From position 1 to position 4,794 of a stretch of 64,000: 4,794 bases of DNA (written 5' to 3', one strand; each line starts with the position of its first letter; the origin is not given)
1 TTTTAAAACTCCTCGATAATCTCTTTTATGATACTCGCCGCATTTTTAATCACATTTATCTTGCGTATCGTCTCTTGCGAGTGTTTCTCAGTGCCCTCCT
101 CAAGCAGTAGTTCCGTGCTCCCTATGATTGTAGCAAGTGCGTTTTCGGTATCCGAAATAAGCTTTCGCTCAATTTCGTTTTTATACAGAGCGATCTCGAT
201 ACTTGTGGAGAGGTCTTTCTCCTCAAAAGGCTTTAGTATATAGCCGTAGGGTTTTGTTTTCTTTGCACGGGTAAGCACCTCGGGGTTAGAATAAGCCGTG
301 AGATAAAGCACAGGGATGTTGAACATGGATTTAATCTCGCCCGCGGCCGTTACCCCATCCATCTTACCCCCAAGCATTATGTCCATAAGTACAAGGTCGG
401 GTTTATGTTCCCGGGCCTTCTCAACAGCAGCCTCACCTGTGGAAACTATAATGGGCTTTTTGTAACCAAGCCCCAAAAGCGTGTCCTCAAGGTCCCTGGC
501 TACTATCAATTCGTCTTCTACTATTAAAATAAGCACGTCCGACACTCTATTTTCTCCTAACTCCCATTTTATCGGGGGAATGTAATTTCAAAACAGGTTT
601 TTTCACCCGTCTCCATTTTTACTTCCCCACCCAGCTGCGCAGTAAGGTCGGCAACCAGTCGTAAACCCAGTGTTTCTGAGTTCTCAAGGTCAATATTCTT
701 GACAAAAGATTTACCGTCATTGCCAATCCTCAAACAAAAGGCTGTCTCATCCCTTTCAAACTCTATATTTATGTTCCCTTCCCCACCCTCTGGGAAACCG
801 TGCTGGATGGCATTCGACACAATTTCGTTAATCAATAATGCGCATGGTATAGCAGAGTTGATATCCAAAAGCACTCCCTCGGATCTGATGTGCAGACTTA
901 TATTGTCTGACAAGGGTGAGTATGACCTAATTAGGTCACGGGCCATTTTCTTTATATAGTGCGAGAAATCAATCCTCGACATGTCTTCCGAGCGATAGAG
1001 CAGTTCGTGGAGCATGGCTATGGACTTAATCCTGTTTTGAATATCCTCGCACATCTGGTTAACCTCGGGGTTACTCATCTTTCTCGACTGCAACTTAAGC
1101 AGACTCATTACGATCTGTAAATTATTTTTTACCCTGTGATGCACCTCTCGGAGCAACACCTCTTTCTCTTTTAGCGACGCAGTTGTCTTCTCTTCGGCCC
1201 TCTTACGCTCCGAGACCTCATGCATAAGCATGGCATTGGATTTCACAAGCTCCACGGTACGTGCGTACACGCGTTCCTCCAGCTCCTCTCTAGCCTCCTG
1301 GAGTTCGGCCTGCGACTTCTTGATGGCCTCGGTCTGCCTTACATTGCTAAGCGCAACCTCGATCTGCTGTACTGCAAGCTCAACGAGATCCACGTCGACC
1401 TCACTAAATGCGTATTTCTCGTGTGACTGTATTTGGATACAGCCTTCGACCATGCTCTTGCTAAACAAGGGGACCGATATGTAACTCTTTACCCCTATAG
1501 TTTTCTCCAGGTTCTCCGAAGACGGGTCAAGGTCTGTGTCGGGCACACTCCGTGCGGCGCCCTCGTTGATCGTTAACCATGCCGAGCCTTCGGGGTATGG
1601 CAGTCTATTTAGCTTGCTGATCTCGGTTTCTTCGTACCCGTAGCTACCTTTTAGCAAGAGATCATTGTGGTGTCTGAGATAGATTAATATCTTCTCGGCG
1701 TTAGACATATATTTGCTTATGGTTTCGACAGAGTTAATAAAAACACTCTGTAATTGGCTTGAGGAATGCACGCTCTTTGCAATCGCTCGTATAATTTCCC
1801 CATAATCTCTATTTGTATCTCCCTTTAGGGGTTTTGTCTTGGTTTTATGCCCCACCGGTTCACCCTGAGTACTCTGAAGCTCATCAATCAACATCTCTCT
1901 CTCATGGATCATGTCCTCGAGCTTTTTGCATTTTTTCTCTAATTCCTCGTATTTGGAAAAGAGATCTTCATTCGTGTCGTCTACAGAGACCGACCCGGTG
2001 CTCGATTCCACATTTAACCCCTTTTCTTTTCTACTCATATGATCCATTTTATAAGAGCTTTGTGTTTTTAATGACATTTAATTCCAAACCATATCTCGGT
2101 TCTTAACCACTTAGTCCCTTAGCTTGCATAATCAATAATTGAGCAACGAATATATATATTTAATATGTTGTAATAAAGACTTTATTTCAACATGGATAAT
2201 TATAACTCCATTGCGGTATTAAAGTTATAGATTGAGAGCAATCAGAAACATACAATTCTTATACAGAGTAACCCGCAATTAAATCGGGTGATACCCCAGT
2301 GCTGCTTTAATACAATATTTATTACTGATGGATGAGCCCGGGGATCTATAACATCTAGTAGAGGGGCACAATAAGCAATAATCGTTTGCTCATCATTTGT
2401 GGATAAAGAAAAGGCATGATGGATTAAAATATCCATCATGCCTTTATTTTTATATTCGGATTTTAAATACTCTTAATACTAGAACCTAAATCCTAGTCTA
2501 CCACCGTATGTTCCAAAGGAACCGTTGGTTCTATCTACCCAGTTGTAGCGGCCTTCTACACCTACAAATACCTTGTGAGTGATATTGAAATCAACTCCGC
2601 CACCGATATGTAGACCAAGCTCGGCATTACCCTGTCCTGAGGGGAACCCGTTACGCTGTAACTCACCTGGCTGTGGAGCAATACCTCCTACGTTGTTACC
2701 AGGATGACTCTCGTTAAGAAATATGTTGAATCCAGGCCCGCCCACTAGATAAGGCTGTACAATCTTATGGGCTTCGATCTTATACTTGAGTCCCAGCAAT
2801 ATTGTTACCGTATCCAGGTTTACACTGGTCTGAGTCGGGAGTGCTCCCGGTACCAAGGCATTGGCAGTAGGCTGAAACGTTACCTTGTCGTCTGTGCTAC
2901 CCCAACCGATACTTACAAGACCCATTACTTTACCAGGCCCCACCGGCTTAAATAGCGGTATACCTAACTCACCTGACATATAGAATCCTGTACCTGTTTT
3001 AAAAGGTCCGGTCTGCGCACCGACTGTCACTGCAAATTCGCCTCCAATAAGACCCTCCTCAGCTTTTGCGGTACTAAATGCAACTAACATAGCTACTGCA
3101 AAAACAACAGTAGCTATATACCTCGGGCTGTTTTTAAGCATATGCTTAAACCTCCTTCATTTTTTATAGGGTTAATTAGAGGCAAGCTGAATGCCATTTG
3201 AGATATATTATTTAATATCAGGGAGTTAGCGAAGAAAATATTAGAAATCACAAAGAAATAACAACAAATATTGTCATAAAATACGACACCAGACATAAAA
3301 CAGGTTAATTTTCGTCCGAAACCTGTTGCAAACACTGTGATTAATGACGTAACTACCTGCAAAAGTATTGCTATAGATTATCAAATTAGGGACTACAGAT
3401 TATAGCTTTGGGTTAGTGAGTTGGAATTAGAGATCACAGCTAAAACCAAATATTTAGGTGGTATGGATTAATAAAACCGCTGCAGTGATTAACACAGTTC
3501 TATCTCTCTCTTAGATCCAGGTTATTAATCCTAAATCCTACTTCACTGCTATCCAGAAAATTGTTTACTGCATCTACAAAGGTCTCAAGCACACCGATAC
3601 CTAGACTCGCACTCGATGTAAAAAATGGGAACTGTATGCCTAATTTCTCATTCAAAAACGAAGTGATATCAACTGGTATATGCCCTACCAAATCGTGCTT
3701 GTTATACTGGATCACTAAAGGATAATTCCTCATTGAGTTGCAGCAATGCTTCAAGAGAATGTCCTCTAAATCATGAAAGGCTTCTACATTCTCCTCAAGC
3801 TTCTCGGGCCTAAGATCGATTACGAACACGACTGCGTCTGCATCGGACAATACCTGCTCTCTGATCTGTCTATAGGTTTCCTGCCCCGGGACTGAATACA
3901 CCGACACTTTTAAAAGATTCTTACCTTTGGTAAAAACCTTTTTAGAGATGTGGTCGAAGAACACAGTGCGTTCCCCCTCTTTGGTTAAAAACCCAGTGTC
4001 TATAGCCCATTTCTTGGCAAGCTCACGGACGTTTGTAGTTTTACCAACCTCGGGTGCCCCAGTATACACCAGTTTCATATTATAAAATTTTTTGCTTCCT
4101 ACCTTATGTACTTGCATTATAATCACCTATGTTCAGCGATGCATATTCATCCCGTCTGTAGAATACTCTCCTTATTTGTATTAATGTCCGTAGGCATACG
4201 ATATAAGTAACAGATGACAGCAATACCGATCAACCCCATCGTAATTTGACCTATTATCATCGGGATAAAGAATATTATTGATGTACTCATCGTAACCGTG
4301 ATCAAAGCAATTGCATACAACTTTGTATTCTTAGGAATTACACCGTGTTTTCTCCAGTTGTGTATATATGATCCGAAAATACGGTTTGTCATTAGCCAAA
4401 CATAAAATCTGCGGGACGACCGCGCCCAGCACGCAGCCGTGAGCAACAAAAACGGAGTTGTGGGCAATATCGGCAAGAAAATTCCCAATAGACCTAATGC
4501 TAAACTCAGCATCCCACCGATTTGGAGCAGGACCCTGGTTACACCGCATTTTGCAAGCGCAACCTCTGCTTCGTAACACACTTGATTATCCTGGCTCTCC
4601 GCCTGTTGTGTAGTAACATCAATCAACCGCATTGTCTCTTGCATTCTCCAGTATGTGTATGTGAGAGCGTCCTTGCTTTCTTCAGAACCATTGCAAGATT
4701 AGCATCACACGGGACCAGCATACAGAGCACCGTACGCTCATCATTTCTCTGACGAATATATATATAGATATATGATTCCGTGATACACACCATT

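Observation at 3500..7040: MglA-type GTPase operon with a phosphatase-Roadblock fusion, extra Roadblock paralog, degenerate ABC ATPase and DUF454 protein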

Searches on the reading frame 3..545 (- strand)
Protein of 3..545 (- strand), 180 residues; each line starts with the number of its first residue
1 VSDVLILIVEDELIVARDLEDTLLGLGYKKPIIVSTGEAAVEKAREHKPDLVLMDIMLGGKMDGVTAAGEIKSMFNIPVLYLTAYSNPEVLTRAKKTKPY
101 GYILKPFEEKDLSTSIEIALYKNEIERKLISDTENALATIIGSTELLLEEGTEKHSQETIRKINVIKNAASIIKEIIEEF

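Call 55: search_protein_families(library=pfam, proteins=[window:3-545:-], max_evalue=0.00001)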
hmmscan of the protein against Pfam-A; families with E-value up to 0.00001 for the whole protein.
window:3-545:- (180 aa): 1 family
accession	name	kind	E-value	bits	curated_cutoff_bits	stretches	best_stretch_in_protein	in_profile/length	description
PF00072.30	Response_reg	-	8.5e-20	71.4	30.2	1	6-116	1-110/111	Response regulator receiver domain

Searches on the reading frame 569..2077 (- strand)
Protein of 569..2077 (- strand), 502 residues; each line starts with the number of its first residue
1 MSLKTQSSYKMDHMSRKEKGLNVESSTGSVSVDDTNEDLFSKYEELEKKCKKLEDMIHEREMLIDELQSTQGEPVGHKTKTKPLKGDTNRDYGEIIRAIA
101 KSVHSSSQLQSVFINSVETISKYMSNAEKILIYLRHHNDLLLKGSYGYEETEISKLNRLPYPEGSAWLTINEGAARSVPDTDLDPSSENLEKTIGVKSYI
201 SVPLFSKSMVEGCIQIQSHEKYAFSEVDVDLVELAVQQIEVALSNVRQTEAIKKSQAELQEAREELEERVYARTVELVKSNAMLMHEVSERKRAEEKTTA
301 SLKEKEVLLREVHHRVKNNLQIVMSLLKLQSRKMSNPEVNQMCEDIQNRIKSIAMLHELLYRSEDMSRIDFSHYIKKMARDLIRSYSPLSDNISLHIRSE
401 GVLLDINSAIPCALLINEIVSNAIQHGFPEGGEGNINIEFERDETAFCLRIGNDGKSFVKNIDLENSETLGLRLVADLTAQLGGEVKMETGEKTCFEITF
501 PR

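Call 55: search_protein_families(library=pfam, proteins=[window:569-2077:-], max_evalue=0.00001)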
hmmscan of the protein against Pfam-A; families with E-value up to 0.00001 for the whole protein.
window:569-2077:- (502 aa): 6 families
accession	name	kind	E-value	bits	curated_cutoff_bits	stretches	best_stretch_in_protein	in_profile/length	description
PF07568.18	HisKA_2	-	1.9e-29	102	22.3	1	311-386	1-76/76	Histidine kinase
PF13185.12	GAF_2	-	6.9e-10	39.7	28.6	1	116-243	11-135/136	GAF domain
PF02518.31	HATPase_c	-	1.1e-08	35.9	26.4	1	413-501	7-108/111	Histidine kinase-, DNA gyrase B-, and HSP90-like ATPase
PF01590.32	GAF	-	1.3e-08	35.9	22.4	1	109-243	2-133/133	GAF domain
PF07536.20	HWE_HK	-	1.7e-08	35.5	22.8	1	311-365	1-53/83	HWE histidine kinase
PF13581.12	HATPase_c_2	-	4.8e-07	30.3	27.4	1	413-496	33-123/127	Histidine kinase-like ATPase domain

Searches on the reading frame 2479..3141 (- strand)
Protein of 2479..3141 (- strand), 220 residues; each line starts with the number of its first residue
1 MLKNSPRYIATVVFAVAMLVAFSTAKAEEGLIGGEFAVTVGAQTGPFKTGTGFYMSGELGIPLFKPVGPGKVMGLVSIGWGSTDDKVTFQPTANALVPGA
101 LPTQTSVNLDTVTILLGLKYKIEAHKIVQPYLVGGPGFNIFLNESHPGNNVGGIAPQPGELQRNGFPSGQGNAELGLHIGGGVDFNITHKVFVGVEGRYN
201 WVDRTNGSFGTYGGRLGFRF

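Call 3: search_protein_families(library=pfam, proteins=[window:2479-3141:-], max_evalue=1)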
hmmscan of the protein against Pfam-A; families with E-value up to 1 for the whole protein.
window:2479-3141:- (220 aa): 2 families
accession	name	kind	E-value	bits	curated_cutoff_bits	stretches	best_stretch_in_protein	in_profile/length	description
PF13505.12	OMP_b-brl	-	2e-09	38.3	28.7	1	15-220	2-175/175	Outer membrane protein beta-barrel domain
PF13568.12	OMP_b-brl_2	-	5.8e-05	23.7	27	1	102-201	79-168/175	Outer membrane protein beta-barrel domain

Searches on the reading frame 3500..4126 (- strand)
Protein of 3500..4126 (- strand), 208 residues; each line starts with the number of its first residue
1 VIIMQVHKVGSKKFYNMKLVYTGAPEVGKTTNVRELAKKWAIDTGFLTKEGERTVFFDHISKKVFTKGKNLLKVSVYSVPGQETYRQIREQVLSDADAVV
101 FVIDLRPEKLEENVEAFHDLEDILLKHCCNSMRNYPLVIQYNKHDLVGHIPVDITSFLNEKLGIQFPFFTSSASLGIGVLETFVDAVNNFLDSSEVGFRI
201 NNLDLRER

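Call 3: search_protein_families(library=pfam, proteins=[window:3500-4126:-], max_evalue=1)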
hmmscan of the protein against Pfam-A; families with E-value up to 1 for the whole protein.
window:3500-4126:- (208 aa): 15 families
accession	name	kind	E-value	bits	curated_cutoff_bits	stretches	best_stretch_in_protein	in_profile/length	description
PF00071.28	Ras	-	4.2e-12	46.4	21.6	1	18-189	1-159/162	Ras family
PF00025.27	Arf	-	1.2e-07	31.8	22.3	1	14-152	12-133/174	ADP-ribosylation factor family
PF08477.19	Roc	-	4.2e-06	27.4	27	1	18-145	1-119/119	Ras of Complex, Roc, domain of DAPkinase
PF00009.33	GTP_EFTU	-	0.00079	19.5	26.5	1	39-191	41-186/188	Elongation factor Tu GTP binding domain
PF01926.29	MMR_HSR1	-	0.0015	19.1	21.9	1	21-120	4-99/113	50S ribosome-binding GTPase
PF04670.18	Gtr1_RagA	-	0.0019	18.1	22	1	69-120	45-101/232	Gtr1/RagA G protein conserved region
PF00503.26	G-alpha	-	0.026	14.1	48.8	0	71-106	182-217/333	G-protein alpha subunit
PF20720.3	nSTAND3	-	0.033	14.3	27.2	1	19-43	20-44/155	Novel STAND NTPase 3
PF03266.21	NTPase_1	-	0.038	14.3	23.9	1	19-52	2-39/168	NTPase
PF05729.18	NACHT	-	0.042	14.1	26.7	1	22-104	6-88/167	NACHT domain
PF13401.12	AAA_22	-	0.13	13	27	1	19-104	8-91/130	AAA domain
PF13521.12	AAA_28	-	0.15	12.7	27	1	19-42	2-23/164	AAA domain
PF19993.5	DO-GTPase2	-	0.15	12.1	27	1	89-167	112-193/226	Double-GTPase 2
PF00004.35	AAA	-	0.17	12.8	21.2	1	22-55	4-35/131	ATPase family associated with various cellular activities (AAA)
PF20272.3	E2-Crich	-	0.24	12.3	27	1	93-137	86-128/128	Cysteine-rich domain, C-terminal to E2 domain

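Call 4: search_protein_families(library=ncbifam, proteins=[window:3500-4126:-], max_evalue=1)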
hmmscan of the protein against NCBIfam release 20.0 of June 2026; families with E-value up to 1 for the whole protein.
window:3500-4126:- (208 aa): 4 families
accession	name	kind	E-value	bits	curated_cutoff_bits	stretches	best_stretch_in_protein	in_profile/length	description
TIGR00231.1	small_GTP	domain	1.2e-10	41.4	42.5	1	16-181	3-157/164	GTP-binding protein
NF010248.0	PRK13695.1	equivalog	0.0062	16.3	156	1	16-55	3-50/180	NTPase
NF003012.0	PRK03839.1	equivalog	0.1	12.5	152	1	17-43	1-27/180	putative kinase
TIGR03574.1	selen_PSTK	equivalog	0.1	12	290.5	1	19-40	2-23/249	L-seryl-tRNA(Sec) kinase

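Call 7: search_solved_structures(query=window:3500-4117:-, max_evalue=0.001, show_alignments=2)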
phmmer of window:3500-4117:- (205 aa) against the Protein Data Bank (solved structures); distinct sequences matched with E-value up to 0.001: 109 (the best 60 are shown).
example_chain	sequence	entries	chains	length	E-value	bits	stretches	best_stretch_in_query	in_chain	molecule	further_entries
3t12_A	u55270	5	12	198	2.2e-20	76.5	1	11-182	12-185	Gliding protein mglA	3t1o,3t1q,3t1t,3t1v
6hjh_A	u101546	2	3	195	4.7e-20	75.4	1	9-181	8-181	Mutual gliding-motility protein MglA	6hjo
6h17_A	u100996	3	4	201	4.7e-20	75.4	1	9-181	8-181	Mutual gliding-motility protein MglA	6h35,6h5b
5ymx_A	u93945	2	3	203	5e-20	75.3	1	9-181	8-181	Mutual gliding-motility protein MglA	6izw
1ky2_A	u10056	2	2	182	3e-07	33.6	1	8-188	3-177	GTP-BINDING PROTEIN YPT7P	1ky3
4phf_A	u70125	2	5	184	4.5e-07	33.1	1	8-188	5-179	GTP-binding protein YPT7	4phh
4v0k_A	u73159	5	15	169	1.5e-06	31.3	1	66-155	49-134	ARF-LIKE SMALL GTPASE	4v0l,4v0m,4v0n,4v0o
4v0m_E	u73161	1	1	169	2.7e-06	30.5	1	66-155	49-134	ARF-LIKE SMALL GTPASE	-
6y7g_A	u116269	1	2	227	3e-06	30.3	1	12-189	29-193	Ras-related protein Rab-3C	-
8a4a_B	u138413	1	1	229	3.1e-06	30.3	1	12-189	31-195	Ras-related protein Rab-3C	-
1vg1_A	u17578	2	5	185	6.4e-06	29.3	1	8-189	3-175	Ras-related protein Rab-7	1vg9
1vg0_B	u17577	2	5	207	8.5e-06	28.9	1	8-189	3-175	Ras-related protein Rab-7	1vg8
4phg_A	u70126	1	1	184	1e-05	28.6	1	8-188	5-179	GTP-binding protein YPT7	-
8a4c_B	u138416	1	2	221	1.1e-05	28.5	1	12-189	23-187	Ras-related protein Rab-3B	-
6jmg_A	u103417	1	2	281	1.1e-05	28.5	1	7-189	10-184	DnaJ homolog subfamily C member 27-A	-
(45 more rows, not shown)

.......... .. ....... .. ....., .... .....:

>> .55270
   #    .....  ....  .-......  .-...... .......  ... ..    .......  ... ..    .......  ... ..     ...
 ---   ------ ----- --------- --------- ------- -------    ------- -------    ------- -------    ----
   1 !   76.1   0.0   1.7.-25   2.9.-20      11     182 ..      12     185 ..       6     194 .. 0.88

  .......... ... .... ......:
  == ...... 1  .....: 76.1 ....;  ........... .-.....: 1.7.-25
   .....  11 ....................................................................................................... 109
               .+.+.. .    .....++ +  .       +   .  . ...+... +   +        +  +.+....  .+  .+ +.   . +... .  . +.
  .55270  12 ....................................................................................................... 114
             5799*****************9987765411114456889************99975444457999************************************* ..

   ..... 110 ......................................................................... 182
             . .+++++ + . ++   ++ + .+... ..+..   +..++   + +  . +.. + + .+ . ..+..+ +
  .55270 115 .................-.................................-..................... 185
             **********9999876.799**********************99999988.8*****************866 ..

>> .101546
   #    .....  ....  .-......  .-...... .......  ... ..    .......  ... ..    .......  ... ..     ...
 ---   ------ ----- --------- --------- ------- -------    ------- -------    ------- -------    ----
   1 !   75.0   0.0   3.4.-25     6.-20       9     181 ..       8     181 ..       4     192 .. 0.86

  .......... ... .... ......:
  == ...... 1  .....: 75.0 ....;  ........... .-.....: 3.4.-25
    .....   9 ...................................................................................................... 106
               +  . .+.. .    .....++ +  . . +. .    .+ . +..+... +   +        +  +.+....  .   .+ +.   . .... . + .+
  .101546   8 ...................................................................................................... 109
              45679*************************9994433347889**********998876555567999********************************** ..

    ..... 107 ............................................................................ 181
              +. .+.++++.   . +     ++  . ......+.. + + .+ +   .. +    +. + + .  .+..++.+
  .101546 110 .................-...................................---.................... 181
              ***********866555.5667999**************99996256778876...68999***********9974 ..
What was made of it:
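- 3500..4117 (-): Short (205 aa) MglA-type small GTPase, Group-1-like. P-loop G20-K26-T27, intrinsic Arg50-Thr51, G3 S75-VPGQ79, G4 N139-KHD142. An AGGTGA ribosome-binding site lies 7 nt upstream. The best PDB relatives are MglA of Thermus and Myxococcus at 2e-20, against about 1e-7 for Rab/Ras (call 7).
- Checked: Domain calls (call 3): GTPase hits Ras at 4e-12, and its best solved relatives are MglA at 2e-20 (call 7).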

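Call 21: search_protein_families(library=padloc, proteins=[window:3500-4117:-], max_evalue=0.1)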
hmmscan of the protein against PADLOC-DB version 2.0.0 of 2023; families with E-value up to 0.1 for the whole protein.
window:3500-4117:- (205 aa): 2 families
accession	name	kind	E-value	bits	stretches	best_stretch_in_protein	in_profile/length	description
PDLC00875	E2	-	0.015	12.9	1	32-135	139-242/256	E2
PDLC01917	CARF6--CARF_CARF_CARF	-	0.028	11.7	1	79-168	29-120/308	-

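Call 35: find_homologous_proteins(query=window:3500-4117:-, max_evalue=0.001)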
Query window:3500-4117:- (205 aa): 31 proteins with E <= 0.001 among 190 candidates.
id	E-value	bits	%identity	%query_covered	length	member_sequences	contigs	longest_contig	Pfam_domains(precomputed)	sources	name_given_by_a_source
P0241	5.6e-132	455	100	100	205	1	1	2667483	PF00025.28,PF08477.20,PF00071.29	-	-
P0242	2.7e-26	111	40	84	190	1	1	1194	PF00025.28,PF09439.17,PF08477.20,PF00009.34,PF00071.29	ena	-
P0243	6.4e-21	93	39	84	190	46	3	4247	PF00025.28,PF00071.29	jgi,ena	jgi:signal recognition particle receptor subunit beta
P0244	9.5e-20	89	38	84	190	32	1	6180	PF00025.28,PF00071.29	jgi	jgi:signal recognition particle receptor subunit beta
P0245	7.1e-19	86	38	81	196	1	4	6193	PF00025.28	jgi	jgi:signal recognition particle receptor subunit beta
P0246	8.7e-19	86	35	81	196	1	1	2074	PF00025.28,PF00071.29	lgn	-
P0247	1.1e-18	86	37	89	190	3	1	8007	PF00025.28,PF08477.20,PF00071.29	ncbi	ncbi:GTP-binding protein [Aquifex sp.]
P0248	1.5e-18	85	36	81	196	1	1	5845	PF00025.28,PF04670.19,PF00071.29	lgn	-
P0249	1.2e-17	82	37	84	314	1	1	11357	PF00025.28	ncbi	-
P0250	4.3e-17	81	38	82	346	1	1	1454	PF00025.28,PF04670.19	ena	-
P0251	6.7e-17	80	36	84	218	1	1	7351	PF00025.28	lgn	-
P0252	7.4e-17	80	37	83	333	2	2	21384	PF00025.28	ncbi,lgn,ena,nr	ncbi:MAG TPA: GTPase [Planctomycetes bacterium]|nr:GTPase [Planctomycetota bacterium]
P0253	8.4e-17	80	38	85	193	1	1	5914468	-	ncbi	ncbi:MAG: GTPase domain-containing protein [Minicystis sp.]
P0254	3.8e-16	77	34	84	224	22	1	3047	-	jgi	jgi:mutual gliding-motility protein MglA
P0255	1.0e-15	76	35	81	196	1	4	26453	PF00025.28,PF00071.29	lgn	-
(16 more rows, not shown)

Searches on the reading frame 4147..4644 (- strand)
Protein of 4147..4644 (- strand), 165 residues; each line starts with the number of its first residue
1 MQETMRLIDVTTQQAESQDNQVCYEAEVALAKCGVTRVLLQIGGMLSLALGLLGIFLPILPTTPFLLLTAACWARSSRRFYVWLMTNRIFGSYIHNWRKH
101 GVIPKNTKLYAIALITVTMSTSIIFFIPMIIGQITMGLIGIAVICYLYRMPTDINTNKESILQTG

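Call 3: search_protein_families(library=pfam, proteins=[window:4147-4644:-], max_evalue=1)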
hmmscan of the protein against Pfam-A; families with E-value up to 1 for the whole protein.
window:4147-4644:- (165 aa): 1 family
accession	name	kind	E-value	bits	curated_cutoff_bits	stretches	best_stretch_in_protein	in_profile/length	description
PF04304.18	DUF454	-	1.2e-37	128.9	35.1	1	37-152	1-115/115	Protein of unknown function (DUF454)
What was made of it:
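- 4147..4644 (-): DUF454/YbaN-type small inner-membrane protein, overlapping the fusion gene by 22 nt. Pfam DUF454 scores 128.9 bits against a cutoff of 35.1 (call 3).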

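Call 4: search_protein_families(library=ncbifam, proteins=[window:4147-4644:-], max_evalue=1)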
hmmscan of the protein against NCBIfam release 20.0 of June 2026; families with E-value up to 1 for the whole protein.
window:4147-4644:- (165 aa): 1 family
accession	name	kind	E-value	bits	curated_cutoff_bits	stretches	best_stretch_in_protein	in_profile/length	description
NF007818.0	PRK10527.1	equivalog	3.8e-30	104.6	163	1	36-153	2-118/125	DUF454 family protein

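Call 21: search_protein_families(library=padloc, proteins=[window:4147-4644:-], max_evalue=0.1)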
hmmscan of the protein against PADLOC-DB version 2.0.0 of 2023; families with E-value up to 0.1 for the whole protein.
window:4147-4644:- (165 aa): 0 families
